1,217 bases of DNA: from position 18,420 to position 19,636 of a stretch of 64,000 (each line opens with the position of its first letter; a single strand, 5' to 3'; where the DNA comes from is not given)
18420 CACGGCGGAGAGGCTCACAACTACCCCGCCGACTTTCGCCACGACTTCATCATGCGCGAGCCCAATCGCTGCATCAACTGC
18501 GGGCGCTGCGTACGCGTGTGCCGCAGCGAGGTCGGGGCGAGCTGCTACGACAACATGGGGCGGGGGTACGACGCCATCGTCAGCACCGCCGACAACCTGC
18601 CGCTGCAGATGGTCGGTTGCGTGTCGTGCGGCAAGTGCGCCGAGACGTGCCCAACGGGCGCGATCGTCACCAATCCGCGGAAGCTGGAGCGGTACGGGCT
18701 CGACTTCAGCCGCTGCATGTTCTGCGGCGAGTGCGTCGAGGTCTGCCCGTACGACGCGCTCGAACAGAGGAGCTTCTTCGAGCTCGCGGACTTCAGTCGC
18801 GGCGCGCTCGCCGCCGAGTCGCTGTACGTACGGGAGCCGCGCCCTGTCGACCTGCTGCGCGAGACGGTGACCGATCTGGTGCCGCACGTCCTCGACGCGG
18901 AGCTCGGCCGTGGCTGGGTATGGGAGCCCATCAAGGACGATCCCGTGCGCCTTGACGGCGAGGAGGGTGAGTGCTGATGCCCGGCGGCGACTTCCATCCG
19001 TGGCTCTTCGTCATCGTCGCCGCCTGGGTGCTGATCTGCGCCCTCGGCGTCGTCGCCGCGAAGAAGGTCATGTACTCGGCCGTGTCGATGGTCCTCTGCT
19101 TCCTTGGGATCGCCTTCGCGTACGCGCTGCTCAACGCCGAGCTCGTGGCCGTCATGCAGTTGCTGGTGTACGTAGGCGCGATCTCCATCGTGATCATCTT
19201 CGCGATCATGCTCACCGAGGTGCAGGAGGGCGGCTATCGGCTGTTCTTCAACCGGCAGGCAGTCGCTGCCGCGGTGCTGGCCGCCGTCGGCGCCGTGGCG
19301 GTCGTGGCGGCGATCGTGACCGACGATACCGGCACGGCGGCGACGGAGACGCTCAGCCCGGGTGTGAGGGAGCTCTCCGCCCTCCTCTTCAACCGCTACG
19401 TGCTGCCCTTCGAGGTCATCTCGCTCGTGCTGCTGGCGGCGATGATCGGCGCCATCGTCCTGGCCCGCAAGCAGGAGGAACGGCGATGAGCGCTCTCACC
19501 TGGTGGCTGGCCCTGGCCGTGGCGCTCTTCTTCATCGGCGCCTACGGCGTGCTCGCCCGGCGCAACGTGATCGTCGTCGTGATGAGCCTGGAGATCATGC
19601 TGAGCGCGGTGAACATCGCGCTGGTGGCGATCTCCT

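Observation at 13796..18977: Bfu/NfnABC-type diaphorase module (NuoE-like, BfuB-type NuoF-like, [2Fe-2S]-GltD-ferredoxin) inserted inside nuoI, with in-frame fusions to NuoI sequence at both edges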

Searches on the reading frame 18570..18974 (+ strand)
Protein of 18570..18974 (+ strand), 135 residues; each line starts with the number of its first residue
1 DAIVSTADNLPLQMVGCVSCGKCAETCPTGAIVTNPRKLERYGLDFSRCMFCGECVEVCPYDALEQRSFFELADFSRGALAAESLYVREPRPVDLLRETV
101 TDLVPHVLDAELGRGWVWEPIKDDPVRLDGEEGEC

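Call 23: search_solved_structures(query=window:18570-18974:+, max_evalue=0.01, show_alignments=3)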
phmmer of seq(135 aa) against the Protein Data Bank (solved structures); distinct sequences matched with E-value up to 0.01: 125 (the best 60 are shown).
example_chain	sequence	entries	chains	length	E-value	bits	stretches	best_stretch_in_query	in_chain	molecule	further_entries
9sw6_G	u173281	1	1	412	2e-25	92.7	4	16-66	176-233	Polyferredoxin protein MvhB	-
9sfi_O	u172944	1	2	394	2.4e-23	85.9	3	15-66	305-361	Ferredoxin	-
5t5i_F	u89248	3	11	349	2e-20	76.5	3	13-76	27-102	Tungsten formylmethanofuran dehydrogenase subunit fwdF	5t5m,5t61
9sw6_H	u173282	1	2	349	2e-19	73.2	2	13-77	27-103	Tungsten formylmethanofuran dehydrogenase, subunit F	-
9sfi_T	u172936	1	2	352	1.3e-18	70.6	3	17-64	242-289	4Fe-4S ferredoxin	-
9eri_B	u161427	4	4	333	2.6e-12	50.2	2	16-67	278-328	Na(+)-translocating ferredoxin:NAD(+) oxidoreductase complex subunit B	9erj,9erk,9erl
7wfg_I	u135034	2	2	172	2.8e-11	46.8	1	36-81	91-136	NAD(P)H-quinone oxidoreductase subunit I, chloroplastic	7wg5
9grx_I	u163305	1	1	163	3.2e-11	46.6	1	36-81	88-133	NAD(P)H-quinone oxidoreductase subunit I, chloroplastic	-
7eu3_I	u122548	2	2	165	1.2e-10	44.8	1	37-85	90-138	NAD(P)H-quinone oxidoreductase subunit I, chloroplastic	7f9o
7p62_I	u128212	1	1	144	3.8e-10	43.1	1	16-83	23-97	NADH-quinone oxidoreductase subunit I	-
7p69_I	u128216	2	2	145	3.9e-10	43.1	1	16-83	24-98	NADH-quinone oxidoreductase subunit I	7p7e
7p61_I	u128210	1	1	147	4e-10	43.1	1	16-83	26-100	NADH-quinone oxidoreductase subunit I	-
7p7k_I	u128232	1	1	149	4.2e-10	43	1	16-83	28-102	NADH-quinone oxidoreductase subunit I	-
6hum_I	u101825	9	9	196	4.2e-10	43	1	36-86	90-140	NAD(P)H-quinone oxidoreductase subunit I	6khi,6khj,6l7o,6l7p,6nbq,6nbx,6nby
7awt_I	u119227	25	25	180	6.9e-10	42.3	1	16-83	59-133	NADH-quinone oxidoreductase subunit I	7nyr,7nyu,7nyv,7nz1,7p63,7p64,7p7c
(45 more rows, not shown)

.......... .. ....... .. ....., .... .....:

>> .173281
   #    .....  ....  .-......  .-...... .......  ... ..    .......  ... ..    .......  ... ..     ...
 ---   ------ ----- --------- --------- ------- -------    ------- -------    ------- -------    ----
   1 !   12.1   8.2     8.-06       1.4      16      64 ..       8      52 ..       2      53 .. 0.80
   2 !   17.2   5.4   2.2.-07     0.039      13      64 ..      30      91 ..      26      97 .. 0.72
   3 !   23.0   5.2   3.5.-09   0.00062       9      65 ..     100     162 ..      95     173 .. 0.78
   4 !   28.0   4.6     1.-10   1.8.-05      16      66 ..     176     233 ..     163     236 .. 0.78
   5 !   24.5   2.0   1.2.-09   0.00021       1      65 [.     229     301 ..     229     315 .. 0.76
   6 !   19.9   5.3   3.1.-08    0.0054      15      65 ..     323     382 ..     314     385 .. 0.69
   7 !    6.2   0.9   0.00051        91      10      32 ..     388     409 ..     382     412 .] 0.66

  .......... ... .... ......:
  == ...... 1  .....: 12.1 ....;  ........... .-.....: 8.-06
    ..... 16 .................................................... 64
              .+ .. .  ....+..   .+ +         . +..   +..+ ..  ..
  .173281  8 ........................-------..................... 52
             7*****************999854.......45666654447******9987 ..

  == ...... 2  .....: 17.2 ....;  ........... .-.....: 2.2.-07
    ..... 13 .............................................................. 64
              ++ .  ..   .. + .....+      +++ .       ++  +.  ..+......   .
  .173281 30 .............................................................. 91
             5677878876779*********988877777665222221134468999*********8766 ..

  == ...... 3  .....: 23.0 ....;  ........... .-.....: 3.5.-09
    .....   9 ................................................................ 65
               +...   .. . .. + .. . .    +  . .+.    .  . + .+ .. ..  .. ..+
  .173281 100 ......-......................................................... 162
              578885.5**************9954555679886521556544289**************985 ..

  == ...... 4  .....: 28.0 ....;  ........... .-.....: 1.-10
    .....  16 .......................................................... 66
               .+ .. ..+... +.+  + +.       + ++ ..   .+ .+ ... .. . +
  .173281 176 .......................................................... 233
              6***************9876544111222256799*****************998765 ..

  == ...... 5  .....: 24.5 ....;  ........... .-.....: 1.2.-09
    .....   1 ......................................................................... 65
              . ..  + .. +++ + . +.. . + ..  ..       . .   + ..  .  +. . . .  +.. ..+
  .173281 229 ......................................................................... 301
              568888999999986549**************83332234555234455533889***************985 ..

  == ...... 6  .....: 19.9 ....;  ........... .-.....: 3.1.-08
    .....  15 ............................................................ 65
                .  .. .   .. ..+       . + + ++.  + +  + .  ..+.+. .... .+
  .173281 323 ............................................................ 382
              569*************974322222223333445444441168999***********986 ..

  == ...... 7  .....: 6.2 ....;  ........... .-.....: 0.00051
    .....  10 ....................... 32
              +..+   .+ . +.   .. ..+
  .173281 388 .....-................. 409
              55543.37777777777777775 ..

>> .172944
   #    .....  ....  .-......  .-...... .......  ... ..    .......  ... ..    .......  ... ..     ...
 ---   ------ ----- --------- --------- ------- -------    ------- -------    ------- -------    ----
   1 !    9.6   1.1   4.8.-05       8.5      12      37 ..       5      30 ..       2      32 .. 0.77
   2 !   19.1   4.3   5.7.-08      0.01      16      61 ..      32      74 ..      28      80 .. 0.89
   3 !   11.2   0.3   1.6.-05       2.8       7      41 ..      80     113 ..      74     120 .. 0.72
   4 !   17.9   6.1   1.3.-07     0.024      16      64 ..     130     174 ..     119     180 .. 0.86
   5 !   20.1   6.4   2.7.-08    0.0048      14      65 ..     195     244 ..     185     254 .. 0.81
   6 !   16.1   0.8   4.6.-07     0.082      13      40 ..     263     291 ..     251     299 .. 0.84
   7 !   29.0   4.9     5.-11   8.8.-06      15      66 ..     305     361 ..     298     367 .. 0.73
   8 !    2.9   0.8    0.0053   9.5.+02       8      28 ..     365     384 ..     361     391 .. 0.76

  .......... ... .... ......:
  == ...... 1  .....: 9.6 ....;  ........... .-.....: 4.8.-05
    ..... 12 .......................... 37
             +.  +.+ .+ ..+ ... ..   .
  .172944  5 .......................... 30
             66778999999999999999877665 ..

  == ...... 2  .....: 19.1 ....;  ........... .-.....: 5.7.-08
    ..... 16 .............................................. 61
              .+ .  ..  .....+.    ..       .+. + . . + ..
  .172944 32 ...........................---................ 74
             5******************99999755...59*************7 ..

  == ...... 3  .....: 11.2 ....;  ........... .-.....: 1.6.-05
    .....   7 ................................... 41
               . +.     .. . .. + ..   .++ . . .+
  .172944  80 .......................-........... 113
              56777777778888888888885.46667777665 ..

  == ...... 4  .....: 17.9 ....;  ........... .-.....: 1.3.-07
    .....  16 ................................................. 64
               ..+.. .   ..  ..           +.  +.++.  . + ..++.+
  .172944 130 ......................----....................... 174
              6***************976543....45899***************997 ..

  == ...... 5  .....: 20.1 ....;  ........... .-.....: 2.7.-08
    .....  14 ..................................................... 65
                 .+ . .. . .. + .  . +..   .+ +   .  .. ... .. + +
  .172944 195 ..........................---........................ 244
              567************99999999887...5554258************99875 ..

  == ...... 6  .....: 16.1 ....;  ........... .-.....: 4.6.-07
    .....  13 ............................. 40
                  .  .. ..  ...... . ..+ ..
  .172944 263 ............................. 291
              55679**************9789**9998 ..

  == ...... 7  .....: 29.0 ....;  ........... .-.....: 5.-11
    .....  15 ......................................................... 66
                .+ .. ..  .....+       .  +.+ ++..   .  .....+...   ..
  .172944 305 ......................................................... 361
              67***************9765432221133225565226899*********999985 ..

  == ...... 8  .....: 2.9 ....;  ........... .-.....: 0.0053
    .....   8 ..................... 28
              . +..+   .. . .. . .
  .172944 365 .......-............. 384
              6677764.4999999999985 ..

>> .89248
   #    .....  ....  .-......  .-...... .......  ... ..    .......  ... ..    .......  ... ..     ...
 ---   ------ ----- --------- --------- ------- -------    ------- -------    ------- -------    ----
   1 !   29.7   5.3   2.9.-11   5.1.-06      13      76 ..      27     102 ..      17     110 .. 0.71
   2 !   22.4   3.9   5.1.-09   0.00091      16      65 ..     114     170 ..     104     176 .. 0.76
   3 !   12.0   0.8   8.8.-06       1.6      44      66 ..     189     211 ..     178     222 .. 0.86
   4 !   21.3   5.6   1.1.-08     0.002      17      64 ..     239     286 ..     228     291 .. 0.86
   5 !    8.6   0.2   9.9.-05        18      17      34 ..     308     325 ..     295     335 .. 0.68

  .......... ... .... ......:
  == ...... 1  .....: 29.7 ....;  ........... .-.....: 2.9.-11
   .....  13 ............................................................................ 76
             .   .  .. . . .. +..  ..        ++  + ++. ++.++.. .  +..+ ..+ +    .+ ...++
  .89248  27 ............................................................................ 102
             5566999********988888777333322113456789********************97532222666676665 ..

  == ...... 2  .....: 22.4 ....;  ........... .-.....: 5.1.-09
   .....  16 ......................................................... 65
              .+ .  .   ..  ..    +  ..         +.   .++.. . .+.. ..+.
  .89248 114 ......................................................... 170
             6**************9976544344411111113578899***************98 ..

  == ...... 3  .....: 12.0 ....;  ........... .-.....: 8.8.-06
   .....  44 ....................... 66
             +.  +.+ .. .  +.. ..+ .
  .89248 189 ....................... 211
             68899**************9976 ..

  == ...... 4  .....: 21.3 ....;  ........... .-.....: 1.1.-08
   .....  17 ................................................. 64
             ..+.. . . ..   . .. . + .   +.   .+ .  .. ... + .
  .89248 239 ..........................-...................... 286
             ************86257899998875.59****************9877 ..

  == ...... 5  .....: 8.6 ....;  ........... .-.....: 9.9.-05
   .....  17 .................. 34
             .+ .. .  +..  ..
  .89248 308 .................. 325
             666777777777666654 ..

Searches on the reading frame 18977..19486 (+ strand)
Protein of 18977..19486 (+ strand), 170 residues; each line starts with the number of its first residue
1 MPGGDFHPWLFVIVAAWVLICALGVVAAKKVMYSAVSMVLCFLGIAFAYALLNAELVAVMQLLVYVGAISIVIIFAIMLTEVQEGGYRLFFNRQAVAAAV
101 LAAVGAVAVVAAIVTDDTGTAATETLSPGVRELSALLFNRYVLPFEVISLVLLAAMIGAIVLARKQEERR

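Call 29: search_protein_families(library=ncbifam, proteins=[window:18977-19486:+], max_evalue=0.00001)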
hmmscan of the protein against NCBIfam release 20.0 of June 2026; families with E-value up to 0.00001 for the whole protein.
window:18977-19486:+ (170 aa): 13 families
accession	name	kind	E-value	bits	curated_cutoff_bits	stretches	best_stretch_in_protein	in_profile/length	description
NF005168.0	PRK06638.2-3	equivalog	5.8e-34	117.5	154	1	11-168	8-170/172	NADH-quinone oxidoreductase subunit J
NF005163.0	PRK06638.1-3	equivalog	2.5e-31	108.7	174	1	11-166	12-170/203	NADH-quinone oxidoreductase subunit J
NF005166.0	PRK06638.2-1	equivalog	3.9e-26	92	284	1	11-168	8-168/174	NADH-quinone oxidoreductase subunit J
NF005165.0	PRK06638.1-5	equivalog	1.8e-25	89.5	192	1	9-168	21-186/282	NADH-quinone oxidoreductase subunit J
NF005164.0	PRK06638.1-4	equivalog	2.6e-23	82.5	154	1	7-167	4-173/211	NADH-quinone oxidoreductase subunit J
NF005167.0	PRK06638.2-2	equivalog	3.1e-18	66.2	137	1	11-168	7-167/176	NADH-quinone oxidoreductase subunit J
NF005025.0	PRK06433.1-5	equivalog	4.2e-16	59.1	95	1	10-86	15-91/96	NADH dehydrogenase subunit J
NF005024.0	PRK06433.1-4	equivalog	1e-13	51.3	101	1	11-82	9-80/89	NADH dehydrogenase subunit J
NF005162.0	PRK06638.1-1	equivalog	4.7e-11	42.9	157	1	11-168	5-164/184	NADH-quinone oxidoreductase subunit J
NF040613.1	F420_dehyd_FpoJ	exception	3e-09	36.7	110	1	129-166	42-79/81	F420H2 dehydrogenase subunit FpoJ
NF005023.0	PRK06433.1-2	equivalog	1.9e-08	34.6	92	1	10-82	6-78/82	NADH dehydrogenase subunit J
NF005169.0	PRK06638.2-4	equivalog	2.2e-08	34.3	319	1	11-161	7-163/182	NADH-quinone oxidoreductase subunit J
NF005030.0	PRK06439.1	equivalog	4.8e-07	29.8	121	1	133-166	38-71/72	NADH dehydrogenase subunit J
